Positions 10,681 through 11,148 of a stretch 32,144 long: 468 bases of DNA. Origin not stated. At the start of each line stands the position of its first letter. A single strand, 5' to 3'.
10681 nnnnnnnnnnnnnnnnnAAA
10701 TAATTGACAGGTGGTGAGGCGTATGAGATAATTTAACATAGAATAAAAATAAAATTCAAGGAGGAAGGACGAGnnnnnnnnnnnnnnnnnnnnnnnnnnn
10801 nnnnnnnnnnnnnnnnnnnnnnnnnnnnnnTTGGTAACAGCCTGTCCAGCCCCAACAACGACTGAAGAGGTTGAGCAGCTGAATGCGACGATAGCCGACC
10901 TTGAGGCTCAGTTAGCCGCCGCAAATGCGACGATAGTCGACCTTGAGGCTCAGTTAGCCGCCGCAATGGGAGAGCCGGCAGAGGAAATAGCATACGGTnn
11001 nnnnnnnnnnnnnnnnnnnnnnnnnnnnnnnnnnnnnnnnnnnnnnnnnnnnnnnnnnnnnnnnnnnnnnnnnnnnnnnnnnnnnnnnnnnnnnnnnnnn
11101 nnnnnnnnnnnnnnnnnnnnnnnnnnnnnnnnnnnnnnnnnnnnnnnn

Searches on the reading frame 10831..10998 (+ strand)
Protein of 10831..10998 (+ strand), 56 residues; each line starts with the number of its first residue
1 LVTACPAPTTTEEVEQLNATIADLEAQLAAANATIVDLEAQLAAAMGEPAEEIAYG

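Call 21: find_related_loci(query=window:10831-10998:+, collection=genome_contigs, flank=3000)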
Query window:10831-10998:+ (56 aa) in genome_contigs; peptide patterns used: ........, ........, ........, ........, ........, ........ (x = any residue, [..] = any of these).
599 stretches matched a pattern (row limit reached: there are more); 3 encode a relative of the query (tblastn E <= 1e-3); 3 distinct loci.
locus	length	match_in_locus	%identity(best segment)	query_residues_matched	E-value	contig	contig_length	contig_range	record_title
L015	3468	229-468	58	17-51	9e-7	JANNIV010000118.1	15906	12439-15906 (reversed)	MAG: Nitrospira sp. isolate SOY_40_metabat_37 SOY_40_k141_1818321, whole genome shotgun sequence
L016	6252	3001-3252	76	16-51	1e-6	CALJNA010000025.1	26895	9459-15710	MAG: uncultured Granulosicoccaceae bacterium isolate L2_Bin_Bin_33_1 genome assembly, contig: c_000001148412, whole geno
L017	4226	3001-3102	54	13-45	2e-6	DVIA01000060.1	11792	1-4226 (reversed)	MAG TPA_asm: Candidatus Pullichristensenella avicola isolate 10205 ChiHcolR34__C277879_L11792_SRR6323501, whole genome s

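Call 39: search_protein_representatives(protein=window:10831-10998:+)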
Query: 56 residues. Proteins with E-value up to 0.001 (for the whole library): 27; up to 1e-10: 0; up to 1e-30: 0. The best 27 are listed.
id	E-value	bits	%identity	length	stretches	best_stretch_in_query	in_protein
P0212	1.5e-09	53.3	54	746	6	13-45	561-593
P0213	3.0e-09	52.3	50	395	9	8-46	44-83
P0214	1.0e-07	47.6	48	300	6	4-44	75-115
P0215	2.1e-06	43.6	45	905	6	7-46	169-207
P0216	2.2e-06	43.4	44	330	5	7-45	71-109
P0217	2.5e-06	43.3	38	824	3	20-54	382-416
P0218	2.7e-06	43.2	57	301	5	17-45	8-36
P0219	3.1e-06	43.0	37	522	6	22-46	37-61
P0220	6.5e-06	42.0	46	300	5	10-52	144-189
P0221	6.7e-06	42.0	36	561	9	14-45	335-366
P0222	4.2e-05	39.5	53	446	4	16-47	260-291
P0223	5.7e-05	39.1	37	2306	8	8-46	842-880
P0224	6.4e-05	38.9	45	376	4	15-51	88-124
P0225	9.5e-05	38.4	40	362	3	13-53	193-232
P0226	1.2e-04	38.1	41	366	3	11-54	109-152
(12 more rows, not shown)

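Call 41: search_protein_families(library=pfam, proteins=[P0212, P0213, P0216, P0218, P0224, P0214, window:10831-10998:+], max_evalue=1)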
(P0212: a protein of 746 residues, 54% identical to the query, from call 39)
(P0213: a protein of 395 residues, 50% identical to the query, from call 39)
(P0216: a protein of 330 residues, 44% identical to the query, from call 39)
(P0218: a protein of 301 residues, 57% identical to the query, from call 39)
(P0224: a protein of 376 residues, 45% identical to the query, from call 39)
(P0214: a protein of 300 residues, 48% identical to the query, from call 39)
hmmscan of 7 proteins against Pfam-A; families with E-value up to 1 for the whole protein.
P0212 (746 aa): 105 families (the best 25 are shown)
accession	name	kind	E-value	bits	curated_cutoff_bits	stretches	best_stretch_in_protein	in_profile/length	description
PF18962.6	Por_Secre_tail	-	7.1e-12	45.9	27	1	680-740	1-66/75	Secretion system C-terminal sorting domain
PF08614.16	ATG16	-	1.9e-10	41.7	33.7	2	587-663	73-149/200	Autophagy protein 16 (ATG16)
PF04508.17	Pox_A_type_inc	-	1.5e-08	34.5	21.4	1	653-665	10-22/23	Viral A-type inclusion protein repeat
PF24627.1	PUMA_CC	-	7.1e-08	32.8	30.1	2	598-662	4-68/74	PUMA coiled-coil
PF05911.16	FPP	-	5.5e-07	28.7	40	1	526-669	678-822/871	Filament-like plant protein, long coiled-coil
PF12329.13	TMF_DNA_bd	-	5.6e-07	29.9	35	2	550-607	16-73/74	TATA element modulatory factor 1 DNA binding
PF06810.17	Phage_scaffold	-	2.4e-06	28.1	35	3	521-595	14-88/170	Phage capsid assembly scaffolding protein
PF19220.6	Rod_CreS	-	3.2e-06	26.9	100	1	480-658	25-202/359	Crescentin, rod domain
PF14662.11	KASH_CCD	-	5e-06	27.1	43.3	1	514-662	4-155/191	Coiled-coil region of CCDC155 or KASH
PF12795.12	MscS_porin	-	5.9e-06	26.5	34.4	2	510-607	43-139/238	Mechanosensitive ion channel porin domain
PF12733.13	Cadherin-like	-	7.5e-06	26.7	24.2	1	165-244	1-88/89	Cadherin-like beta sandwich domain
PF04849.18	HAP1_N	-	7.5e-06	25.8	33.9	2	540-666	163-286/307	HAP1 N-terminal conserved region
PF18504.6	Csm1_N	-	2.2e-05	25.2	26.3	1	537-592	11-66/70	Csm1 N-terminal domain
PF25450.1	Rab11-FIP3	-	6.8e-05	23.6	31.9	2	531-594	46-109/125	Rab11-FIP3-like domain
PF10473.14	CENP-F_leu_zip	-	9e-05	23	34.5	2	569-665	26-122/140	Leucine-rich repeats of kinetochore protein Cenp-F/LEK1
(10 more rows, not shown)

P0213 (395 aa): 45 families (the best 25 are shown)
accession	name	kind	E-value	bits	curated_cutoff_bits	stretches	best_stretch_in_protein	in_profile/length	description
PF24922.1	ACBP4_C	-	9.8e-08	32.6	31.2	2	93-174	16-98/105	Acyl-CoA-binding domain-containing protein 4-6, C-terminal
PF12795.12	MscS_porin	-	5.4e-07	29.9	34.4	2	220-358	33-169/238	Mechanosensitive ion channel porin domain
PF04977.20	DivIC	-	7.5e-07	29.3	28.9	2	156-185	28-57/80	Septum formation initiator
PF16326.10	ABC_tran_CTD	-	7.9e-07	29.6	32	3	92-139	13-59/69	ABC transporter C-terminal domain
PF05859.17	Mis12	-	2.7e-05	24.4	25.7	2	51-153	114-201/231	Mis12 protein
PF06810.17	Phage_scaffold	-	0.00012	22.5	35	2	105-178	18-93/170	Phage capsid assembly scaffolding protein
PF24555.1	CC4_CEP85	-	0.00014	22.6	27.3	1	224-288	2-67/85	Centrosomal protein of 85 kDa-like, CC4 coiled-coil domain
PF05266.19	DUF724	-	0.00015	22.1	38.4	1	186-248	123-182/188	Protein of unknown function (DUF724)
PF12325.13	TMF_TATA_bd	-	0.00019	22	29.1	1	57-108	27-78/115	TATA element modulatory factor 1 TATA binding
PF10473.14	CENP-F_leu_zip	-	0.00025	21.6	34.5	2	151-243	44-138/140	Leucine-rich repeats of kinetochore protein Cenp-F/LEK1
PF25621.1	PhiKZ_gp244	-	0.0004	20.9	27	0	180-219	53-92/116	Bacteriophage PhiKZ capsid decoration protein gp244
PF15905.10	HMMR_N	-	0.00041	20.3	30.1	2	188-332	180-319/330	Hyaluronan mediated motility receptor N-terminal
PF08702.15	Fib_alpha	-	0.0005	20.7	29.9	1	275-391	31-139/143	Fibrinogen alpha/beta chain family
PF13166.12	AAA_13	-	0.00053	19.2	36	2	188-326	323-470/713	AAA domain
PF05531.17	NPV_P10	-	0.00086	20.2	29.8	1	306-358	10-62/75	Nucleopolyhedrovirus P10 protein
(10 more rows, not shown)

P0216 (330 aa): 123 families (the best 25 are shown)
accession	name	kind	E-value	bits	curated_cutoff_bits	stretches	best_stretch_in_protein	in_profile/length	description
PF08614.16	ATG16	-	4e-11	43.9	33.7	2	67-157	71-155/200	Autophagy protein 16 (ATG16)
PF00170.26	bZIP_1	-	2e-08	34.6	27.6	2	97-134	26-63/64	bZIP transcription factor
PF19220.6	Rod_CreS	-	8.4e-08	32.1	100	1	79-233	2-156/359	Crescentin, rod domain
PF06005.17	ZapB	-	1.7e-07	32.1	31.5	2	178-226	8-56/71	Cell division protein ZapB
PF06810.17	Phage_scaffold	-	3.1e-07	31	35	3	164-237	31-112/170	Phage capsid assembly scaffolding protein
PF11559.13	ADIP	-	4.9e-07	30.4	34.3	3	113-186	54-127/151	Afadin- and alpha -actinin-Binding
PF04977.20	DivIC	-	6.8e-07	29.5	28.9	2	195-224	15-46/80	Septum formation initiator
PF12329.13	TMF_DNA_bd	-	1.2e-06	28.8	35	1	162-227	7-72/74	TATA element modulatory factor 1 DNA binding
PF06156.18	YabA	-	4e-06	27.8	30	2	142-181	4-50/103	Initiation control protein YabA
PF10473.14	CENP-F_leu_zip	-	5.9e-06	26.8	34.5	1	144-229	8-93/140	Leucine-rich repeats of kinetochore protein Cenp-F/LEK1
PF00038.26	Filament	-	7.7e-06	26.2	40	1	94-181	51-138/313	Intermediate filament protein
PF01166.23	TSC22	-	1.4e-05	25.6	30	1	150-183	11-44/57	TSC-22/dip/bun family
PF24922.1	ACBP4_C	-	1.9e-05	25.3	31.2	2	164-222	14-72/105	Acyl-CoA-binding domain-containing protein 4-6, C-terminal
PF05911.16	FPP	-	3.1e-05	22.9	40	1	83-219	692-827/871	Filament-like plant protein, long coiled-coil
PF12325.13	TMF_TATA_bd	-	3.6e-05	24.3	29.1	1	152-225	11-84/115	TATA element modulatory factor 1 TATA binding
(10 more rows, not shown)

P0218 (301 aa): 40 families (the best 25 are shown)
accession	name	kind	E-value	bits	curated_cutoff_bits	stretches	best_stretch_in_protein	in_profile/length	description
PF12795.12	MscS_porin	-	5e-06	26.7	34.4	2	64-188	35-162/238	Mechanosensitive ion channel porin domain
PF01576.24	Myosin_tail_1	-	1.1e-05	24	38.1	1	26-205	161-340/1081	Myosin tail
PF05911.16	FPP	-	0.00019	20.3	40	2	83-190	709-815/871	Filament-like plant protein, long coiled-coil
PF05622.17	HOOK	-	0.00025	20.4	35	1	107-202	290-389/514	HOOK protein coiled-coil region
PF08614.16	ATG16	-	0.00075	20.2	33.7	1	23-105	80-162/200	Autophagy protein 16 (ATG16)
PF16808.10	PKcGMP_CC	-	0.0025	17.8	35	0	54-76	10-32/35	Coiled-coil N-terminus of cGMP-dependent protein kinase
PF16331.10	TolA_bind_tri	-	0.0033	17.9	30.1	1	110-174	6-70/76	TolA binding protein trimerisation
PF25481.1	Nucleoprot-TPR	-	0.0042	17.5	27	1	110-168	24-79/80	Nucleoprotein TPR-like domain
PF06818.20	Fez1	-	0.0045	17.9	34.4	1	28-171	21-164/199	Fez1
PF12329.13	TMF_DNA_bd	-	0.0045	17.4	35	0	69-118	22-71/74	TATA element modulatory factor 1 DNA binding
PF11798.14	IMS_HHH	-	0.0085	16.7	24.4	1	235-251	16-32/32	IMS family HHH motif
PF19220.6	Rod_CreS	-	0.0085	15.6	100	1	52-190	6-140/359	Crescentin, rod domain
PF11559.13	ADIP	-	0.0095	16.5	34.3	1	24-94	66-136/151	Afadin- and alpha -actinin-Binding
PF04012.17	PspA_IM30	-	0.014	15.4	33.9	1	131-201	86-152/220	PspA/IM30 family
PF10241.14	KxDL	-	0.016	15.9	27.2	0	40-91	29-80/86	Uncharacterized conserved protein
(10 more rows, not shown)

P0224 (376 aa): 45 families (the best 25 are shown)
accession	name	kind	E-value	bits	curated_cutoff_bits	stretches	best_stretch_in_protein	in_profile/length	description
PF24627.1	PUMA_CC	-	2.8e-09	37.3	30.1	2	122-193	3-74/74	PUMA coiled-coil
PF19220.6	Rod_CreS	-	4e-08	33.1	100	1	33-197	3-167/359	Crescentin, rod domain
PF05911.16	FPP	-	4.7e-06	25.6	40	1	21-191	625-791/871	Filament-like plant protein, long coiled-coil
PF12795.12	MscS_porin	-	1.6e-05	25.1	34.4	2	86-190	31-134/238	Mechanosensitive ion channel porin domain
PF06810.17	Phage_scaffold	-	0.00023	21.6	35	2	127-217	20-112/170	Phage capsid assembly scaffolding protein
PF20072.4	DUF6468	-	0.00049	20.6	26.9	2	145-185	32-72/76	Domain of unknown function (DUF6468)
PF00038.26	Filament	-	0.00061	19.9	40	2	48-145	38-128/313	Intermediate filament protein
PF04859.17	DUF641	-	0.00077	20.3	27.6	2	57-111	70-124/127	Plant protein of unknown function (DUF641)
PF16331.10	TolA_bind_tri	-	0.00096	19.6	30.1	1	136-185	6-55/76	TolA binding protein trimerisation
PF25443.1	ANG-1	-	0.0011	19.6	28.5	2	53-100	42-89/105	ANG-1-like domain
PF24922.1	ACBP4_C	-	0.0011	19.6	31.2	2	99-183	3-87/105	Acyl-CoA-binding domain-containing protein 4-6, C-terminal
PF06009.19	Laminin_II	-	0.0012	19.3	33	2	132-187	15-70/138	Laminin Domain II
PF08614.16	ATG16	-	0.0016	19.1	33.7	2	38-134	69-165/200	Autophagy protein 16 (ATG16)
PF25481.1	Nucleoprot-TPR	-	0.0022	18.5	27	1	63-96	46-79/80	Nucleoprotein TPR-like domain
PF18595.6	Nuf2_DHR10-like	-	0.0029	18.1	28.4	2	92-199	2-108/117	Nuf2, DHR10-like domain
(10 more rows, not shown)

P0214 (300 aa): 48 families (the best 25 are shown)
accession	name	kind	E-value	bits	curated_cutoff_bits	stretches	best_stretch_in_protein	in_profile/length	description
PF06810.17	Phage_scaffold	-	0.00022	21.7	35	1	83-142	41-101/170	Phage capsid assembly scaffolding protein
PF12329.13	TMF_DNA_bd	-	0.00023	21.5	35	1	190-224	38-72/74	TATA element modulatory factor 1 DNA binding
PF04102.17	SlyX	-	0.0014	19.7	30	2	149-209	2-62/67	SlyX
PF15030.11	DUF4527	-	0.0018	18.2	29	1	73-155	6-84/277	Protein of unknown function (DUF4527)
PF21086.3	ACT_PSP_2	-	0.0023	18.4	24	1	129-182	22-72/77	ACT domain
PF11559.13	ADIP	-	0.003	18.1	34.3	1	165-222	53-110/151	Afadin- and alpha -actinin-Binding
PF12795.12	MscS_porin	-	0.0036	17.4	34.4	1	73-237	68-229/238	Mechanosensitive ion channel porin domain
PF19220.6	Rod_CreS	-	0.0037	16.8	100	1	150-229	6-85/359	Crescentin, rod domain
PF00038.26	Filament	-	0.0038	17.3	40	1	54-140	191-274/313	Intermediate filament protein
PF12325.13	TMF_TATA_bd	-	0.0058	17.2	29.1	1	75-139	11-74/115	TATA element modulatory factor 1 TATA binding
PF13863.11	DUF4200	-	0.0059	17.4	29.7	0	57-116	47-106/119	Domain of unknown function (DUF4200)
PF00261.25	Tropomyosin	-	0.0066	16.4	38.6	1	93-237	23-170/242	Tropomyosin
PF08232.17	Striatin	-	0.0067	17.3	29.4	1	187-239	27-81/151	Striatin family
PF05557.18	MAD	-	0.0074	15.2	30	1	83-230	27-170/661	Mitotic checkpoint protein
PF06005.17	ZapB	-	0.013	16.4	31.5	1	91-136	19-64/71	Cell division protein ZapB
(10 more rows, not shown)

window:10831-10998:+ (56 aa): 23 families
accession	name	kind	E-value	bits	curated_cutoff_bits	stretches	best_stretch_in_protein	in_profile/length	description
PF04508.17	Pox_A_type_inc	-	0.0011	19.1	21.4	1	12-30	1-19/23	Viral A-type inclusion protein repeat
PF01166.23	TSC22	-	0.0033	18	30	1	9-30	11-32/57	TSC-22/dip/bun family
PF23984.1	DUF7307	-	0.0077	16.6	27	1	11-48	6-44/129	Pam3 gp33-like protein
PF03148.19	Tektin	-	0.0082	15.4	34.3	1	12-42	324-354/383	Tektin family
PF04977.20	DivIC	-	0.0087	16.3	28.9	1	13-44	18-49/80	Septum formation initiator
PF13334.11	DUF4094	-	0.0091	16.9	24.5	1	9-33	65-89/90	Domain of unknown function (DUF4094)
PF13600.11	DUF4140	-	0.011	16.6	27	1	8-44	61-97/98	N-terminal domain of unknown function (DUF4140)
PF19220.6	Rod_CreS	-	0.011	15.3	100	1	12-46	146-180/359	Crescentin, rod domain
PF05701.16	WEMBL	-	0.011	14.9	35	1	11-52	232-276/562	Weak chloroplast movement under blue light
PF23991.1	DUF7310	-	0.012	16.5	40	1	9-45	20-56/83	Coiled-coil region of unknown function (DUF7310)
PF04102.17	SlyX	-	0.016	16.3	30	1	12-48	17-53/67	SlyX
PF16326.10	ABC_tran_CTD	-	0.016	15.8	32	1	12-39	8-35/69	ABC transporter C-terminal domain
PF06810.17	Phage_scaffold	-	0.029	14.8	35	1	11-41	33-63/170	Phage capsid assembly scaffolding protein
PF20882.2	Sos7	-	0.038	14.6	27.3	1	6-47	28-69/75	Kinetochore protein Sos7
PF10805.13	DUF2730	-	0.052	14.1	24.9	1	10-41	61-92/102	Protein of unknown function (DUF2730)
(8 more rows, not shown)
